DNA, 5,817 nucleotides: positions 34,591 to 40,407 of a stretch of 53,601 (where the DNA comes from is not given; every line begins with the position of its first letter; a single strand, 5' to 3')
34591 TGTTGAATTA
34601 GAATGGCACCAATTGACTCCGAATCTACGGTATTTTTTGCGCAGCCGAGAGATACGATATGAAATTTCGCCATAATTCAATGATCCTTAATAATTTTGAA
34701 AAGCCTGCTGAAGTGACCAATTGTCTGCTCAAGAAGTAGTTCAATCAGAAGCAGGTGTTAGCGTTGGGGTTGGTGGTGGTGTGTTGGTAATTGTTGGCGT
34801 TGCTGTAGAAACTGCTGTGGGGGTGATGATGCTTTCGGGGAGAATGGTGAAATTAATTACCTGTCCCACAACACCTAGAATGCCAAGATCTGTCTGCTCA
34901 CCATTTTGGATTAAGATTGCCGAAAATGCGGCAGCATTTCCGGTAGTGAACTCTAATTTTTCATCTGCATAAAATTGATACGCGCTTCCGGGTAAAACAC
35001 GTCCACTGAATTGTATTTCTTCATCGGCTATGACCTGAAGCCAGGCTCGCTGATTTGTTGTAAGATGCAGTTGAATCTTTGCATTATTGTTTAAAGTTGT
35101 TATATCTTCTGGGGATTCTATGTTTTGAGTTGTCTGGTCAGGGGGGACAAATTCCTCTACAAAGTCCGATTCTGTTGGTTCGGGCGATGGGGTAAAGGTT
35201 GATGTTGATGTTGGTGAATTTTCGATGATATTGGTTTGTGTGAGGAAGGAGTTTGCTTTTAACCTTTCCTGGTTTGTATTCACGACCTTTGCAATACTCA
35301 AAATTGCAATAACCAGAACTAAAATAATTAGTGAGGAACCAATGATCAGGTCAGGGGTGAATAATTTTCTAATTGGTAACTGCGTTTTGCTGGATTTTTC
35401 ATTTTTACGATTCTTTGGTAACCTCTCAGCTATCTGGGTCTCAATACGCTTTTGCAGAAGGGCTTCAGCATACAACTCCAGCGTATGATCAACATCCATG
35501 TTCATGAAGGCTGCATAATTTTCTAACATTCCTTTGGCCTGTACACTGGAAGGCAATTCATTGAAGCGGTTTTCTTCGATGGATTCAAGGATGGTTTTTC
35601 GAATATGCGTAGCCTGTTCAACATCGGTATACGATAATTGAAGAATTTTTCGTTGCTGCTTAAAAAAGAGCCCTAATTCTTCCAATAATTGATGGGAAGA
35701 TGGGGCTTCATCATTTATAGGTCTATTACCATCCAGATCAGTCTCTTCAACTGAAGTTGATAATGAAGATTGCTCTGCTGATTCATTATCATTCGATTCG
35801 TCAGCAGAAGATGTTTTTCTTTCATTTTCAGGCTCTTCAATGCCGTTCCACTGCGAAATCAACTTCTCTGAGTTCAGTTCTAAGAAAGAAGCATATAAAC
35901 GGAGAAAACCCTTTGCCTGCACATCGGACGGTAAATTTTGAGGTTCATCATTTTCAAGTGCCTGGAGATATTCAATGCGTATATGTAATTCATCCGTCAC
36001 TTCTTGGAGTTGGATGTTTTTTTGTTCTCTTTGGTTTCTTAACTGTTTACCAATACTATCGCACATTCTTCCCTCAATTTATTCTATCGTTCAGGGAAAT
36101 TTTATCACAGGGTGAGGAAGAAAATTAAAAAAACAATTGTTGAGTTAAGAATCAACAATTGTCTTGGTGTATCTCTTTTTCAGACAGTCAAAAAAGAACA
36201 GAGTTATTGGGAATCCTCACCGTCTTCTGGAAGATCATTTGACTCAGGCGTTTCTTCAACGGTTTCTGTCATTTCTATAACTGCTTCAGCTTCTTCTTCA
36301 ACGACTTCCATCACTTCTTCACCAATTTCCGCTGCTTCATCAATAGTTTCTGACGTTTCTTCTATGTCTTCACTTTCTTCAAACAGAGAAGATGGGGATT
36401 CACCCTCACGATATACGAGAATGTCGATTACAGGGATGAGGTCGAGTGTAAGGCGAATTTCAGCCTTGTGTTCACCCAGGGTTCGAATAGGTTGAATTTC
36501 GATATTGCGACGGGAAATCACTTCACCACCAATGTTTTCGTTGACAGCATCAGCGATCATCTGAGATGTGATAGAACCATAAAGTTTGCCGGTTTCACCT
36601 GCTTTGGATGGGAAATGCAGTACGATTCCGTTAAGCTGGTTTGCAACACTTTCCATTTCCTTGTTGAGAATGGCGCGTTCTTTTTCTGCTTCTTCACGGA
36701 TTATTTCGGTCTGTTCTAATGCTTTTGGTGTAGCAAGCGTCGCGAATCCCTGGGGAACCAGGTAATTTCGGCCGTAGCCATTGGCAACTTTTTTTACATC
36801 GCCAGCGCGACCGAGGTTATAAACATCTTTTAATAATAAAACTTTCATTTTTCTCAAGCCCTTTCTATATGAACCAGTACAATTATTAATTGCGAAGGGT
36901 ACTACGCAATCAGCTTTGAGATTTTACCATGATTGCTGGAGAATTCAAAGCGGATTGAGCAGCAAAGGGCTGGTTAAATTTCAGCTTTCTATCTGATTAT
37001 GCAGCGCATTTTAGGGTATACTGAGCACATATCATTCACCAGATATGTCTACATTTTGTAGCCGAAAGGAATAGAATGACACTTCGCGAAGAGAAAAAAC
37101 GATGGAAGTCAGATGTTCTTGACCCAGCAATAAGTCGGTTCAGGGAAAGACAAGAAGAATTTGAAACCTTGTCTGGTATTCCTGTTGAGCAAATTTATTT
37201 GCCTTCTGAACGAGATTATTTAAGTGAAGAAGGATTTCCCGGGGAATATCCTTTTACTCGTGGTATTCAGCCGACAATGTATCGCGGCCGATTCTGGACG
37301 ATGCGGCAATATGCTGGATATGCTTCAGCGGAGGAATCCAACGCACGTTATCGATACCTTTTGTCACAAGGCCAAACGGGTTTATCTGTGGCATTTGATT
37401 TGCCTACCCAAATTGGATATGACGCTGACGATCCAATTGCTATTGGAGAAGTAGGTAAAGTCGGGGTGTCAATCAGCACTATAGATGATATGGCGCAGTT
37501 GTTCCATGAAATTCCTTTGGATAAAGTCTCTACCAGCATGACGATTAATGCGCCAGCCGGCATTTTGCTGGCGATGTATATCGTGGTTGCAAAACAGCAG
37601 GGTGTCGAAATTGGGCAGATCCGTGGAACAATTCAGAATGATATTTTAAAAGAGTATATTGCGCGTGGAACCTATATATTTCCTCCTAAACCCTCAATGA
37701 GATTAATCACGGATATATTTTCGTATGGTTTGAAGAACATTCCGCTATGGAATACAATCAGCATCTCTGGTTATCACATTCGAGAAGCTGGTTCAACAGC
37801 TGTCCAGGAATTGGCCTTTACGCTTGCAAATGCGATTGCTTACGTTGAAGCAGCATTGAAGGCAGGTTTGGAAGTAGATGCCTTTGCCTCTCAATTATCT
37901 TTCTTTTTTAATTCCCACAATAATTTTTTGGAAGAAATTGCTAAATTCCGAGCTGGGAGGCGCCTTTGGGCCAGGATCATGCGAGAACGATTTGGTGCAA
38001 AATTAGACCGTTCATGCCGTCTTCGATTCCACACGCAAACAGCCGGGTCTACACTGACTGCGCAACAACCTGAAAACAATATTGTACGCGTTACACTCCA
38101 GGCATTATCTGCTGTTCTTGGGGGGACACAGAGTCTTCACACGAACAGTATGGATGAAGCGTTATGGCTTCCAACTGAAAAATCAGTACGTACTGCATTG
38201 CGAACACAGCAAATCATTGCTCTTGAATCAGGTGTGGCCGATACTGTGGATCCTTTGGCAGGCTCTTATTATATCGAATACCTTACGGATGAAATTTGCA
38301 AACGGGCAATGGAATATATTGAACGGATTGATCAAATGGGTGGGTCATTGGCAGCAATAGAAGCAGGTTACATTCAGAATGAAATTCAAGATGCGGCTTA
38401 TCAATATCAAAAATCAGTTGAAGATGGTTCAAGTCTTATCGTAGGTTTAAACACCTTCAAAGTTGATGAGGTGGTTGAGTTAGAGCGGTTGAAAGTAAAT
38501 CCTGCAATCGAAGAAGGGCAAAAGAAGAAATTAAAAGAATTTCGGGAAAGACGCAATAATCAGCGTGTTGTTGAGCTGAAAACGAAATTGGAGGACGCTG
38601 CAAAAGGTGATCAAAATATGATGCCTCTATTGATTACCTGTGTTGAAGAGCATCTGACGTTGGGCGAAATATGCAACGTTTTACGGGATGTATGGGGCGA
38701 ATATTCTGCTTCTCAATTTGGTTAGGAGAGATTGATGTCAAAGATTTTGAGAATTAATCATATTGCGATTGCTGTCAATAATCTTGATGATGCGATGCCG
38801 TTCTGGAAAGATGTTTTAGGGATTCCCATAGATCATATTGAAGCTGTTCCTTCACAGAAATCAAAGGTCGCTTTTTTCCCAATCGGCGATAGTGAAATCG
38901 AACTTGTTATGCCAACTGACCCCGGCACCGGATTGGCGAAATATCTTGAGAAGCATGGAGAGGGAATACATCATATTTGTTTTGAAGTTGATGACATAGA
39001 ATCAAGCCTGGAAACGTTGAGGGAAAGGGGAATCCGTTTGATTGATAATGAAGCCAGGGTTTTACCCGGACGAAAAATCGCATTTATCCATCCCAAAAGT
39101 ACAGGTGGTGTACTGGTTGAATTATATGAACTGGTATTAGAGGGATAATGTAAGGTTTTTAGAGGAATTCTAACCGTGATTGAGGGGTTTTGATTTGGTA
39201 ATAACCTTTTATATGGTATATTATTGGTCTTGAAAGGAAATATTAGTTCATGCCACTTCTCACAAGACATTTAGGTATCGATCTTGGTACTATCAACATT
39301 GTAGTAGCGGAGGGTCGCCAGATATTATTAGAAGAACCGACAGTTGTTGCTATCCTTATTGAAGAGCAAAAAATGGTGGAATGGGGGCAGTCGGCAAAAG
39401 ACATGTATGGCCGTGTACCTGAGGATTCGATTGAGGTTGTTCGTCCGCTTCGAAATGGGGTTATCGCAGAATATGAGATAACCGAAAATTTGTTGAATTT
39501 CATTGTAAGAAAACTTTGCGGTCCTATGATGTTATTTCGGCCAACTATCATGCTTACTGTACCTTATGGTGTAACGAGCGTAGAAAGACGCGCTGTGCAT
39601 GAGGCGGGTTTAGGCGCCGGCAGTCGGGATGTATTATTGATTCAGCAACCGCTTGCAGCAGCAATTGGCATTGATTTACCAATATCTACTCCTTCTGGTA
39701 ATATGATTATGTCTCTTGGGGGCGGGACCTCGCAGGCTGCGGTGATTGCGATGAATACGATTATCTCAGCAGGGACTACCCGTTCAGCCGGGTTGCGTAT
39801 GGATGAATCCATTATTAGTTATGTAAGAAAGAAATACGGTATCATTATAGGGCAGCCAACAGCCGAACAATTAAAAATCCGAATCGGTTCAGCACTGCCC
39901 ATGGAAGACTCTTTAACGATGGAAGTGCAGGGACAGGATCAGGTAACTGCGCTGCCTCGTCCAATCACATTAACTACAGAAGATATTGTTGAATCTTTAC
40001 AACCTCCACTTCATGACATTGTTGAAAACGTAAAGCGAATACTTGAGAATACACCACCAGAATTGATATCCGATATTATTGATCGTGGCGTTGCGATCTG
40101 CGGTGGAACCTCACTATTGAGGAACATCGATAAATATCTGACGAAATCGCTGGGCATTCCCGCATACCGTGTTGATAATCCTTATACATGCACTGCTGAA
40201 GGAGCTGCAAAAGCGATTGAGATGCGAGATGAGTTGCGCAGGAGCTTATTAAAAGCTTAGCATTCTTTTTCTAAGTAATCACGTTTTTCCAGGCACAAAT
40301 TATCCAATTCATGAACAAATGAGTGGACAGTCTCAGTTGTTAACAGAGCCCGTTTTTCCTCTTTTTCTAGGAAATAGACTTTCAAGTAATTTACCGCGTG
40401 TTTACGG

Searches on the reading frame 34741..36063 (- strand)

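Call 40: search_protein_families(library=pfam, proteins=[window:34741-36063:-], max_evalue=0.00001)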
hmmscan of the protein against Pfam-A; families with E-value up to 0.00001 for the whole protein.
window:34741-36063:- (440 aa): 3 families
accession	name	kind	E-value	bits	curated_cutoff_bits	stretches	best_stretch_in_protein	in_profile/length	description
PF13413.12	HTH_25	-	1.6e-36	124.3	24.6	2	7-67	1-61/62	Helix-turn-helix domain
PF12844.13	HTH_19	-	1.4e-10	41.4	30.2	0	5-70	1-60/64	Helix-turn-helix domain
PF13464.11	RodZ_C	-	3e-07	30.7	23.9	1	334-394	2-61/72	RodZ C-terminal domain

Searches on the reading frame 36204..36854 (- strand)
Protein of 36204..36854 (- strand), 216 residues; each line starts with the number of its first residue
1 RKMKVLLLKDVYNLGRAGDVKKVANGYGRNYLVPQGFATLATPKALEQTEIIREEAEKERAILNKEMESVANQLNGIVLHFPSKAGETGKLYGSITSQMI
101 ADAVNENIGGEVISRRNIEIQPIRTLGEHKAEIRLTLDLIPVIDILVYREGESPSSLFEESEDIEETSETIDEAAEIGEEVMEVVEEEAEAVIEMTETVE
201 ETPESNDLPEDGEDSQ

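Call 40: search_protein_families(library=pfam, proteins=[window:36204-36854:-], max_evalue=0.00001)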
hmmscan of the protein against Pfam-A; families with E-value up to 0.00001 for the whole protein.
window:36204-36854:- (216 aa): 2 families
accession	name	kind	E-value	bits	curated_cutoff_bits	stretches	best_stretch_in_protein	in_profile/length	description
PF01281.25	Ribosomal_L9_N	-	7.3e-21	73.9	20.7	1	3-48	1-46/47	Ribosomal protein L9, N-terminal domain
PF03948.19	Ribosomal_L9_C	-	1.6e-18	67.4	23.2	1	66-147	2-84/86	Ribosomal protein L9, C-terminal domain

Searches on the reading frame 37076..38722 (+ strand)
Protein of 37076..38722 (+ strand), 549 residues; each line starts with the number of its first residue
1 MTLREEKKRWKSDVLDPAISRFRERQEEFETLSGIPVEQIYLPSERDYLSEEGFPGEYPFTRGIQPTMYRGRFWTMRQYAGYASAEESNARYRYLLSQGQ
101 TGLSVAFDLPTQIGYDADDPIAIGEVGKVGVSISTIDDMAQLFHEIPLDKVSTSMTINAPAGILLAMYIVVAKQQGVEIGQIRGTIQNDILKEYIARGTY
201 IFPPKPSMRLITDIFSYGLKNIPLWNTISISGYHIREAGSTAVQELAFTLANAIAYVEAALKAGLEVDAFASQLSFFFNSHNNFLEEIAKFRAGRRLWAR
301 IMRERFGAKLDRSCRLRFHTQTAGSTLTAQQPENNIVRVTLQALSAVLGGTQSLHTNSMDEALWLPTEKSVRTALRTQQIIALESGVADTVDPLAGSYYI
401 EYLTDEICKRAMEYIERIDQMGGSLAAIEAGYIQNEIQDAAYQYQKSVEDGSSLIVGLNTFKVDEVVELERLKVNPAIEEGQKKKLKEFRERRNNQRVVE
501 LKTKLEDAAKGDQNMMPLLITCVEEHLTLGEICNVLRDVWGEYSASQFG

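Call 40: search_protein_families(library=pfam, proteins=[window:37076-38722:+], max_evalue=0.00001)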
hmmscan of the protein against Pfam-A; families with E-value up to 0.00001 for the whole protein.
window:37076-38722:+ (549 aa): 1 family
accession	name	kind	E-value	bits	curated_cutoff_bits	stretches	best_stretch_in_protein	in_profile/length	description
PF01642.28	MM_CoA_mutase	-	2.2e-223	742.9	22.1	1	31-541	2-512/512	Methylmalonyl-CoA mutase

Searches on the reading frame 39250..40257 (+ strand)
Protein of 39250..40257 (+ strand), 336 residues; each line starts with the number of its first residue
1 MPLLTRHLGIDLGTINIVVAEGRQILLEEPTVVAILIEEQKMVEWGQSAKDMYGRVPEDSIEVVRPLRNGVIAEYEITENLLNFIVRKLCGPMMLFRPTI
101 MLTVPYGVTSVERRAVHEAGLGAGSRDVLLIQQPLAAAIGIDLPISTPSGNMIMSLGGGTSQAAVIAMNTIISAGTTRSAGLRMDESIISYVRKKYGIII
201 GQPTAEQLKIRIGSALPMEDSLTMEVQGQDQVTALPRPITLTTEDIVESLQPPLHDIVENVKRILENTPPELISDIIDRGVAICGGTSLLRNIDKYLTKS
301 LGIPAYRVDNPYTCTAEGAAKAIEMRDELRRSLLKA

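Call 40: search_protein_families(library=pfam, proteins=[window:39250-40257:+], max_evalue=0.00001)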
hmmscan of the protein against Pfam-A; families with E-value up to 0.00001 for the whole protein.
window:39250-40257:+ (336 aa): 3 families
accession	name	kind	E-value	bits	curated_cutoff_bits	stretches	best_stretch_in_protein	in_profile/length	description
PF06723.19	MreB_Mbl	-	1.1e-109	366.6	27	1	6-329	2-325/327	MreB/Mbl protein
PF00012.26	HSP70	-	5.8e-07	28.5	20.6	0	101-320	137-369/599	Hsp70 protein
PF14450.12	FtsA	-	2.1e-06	28.5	31.8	1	156-314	5-123/127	Cell division protein FtsA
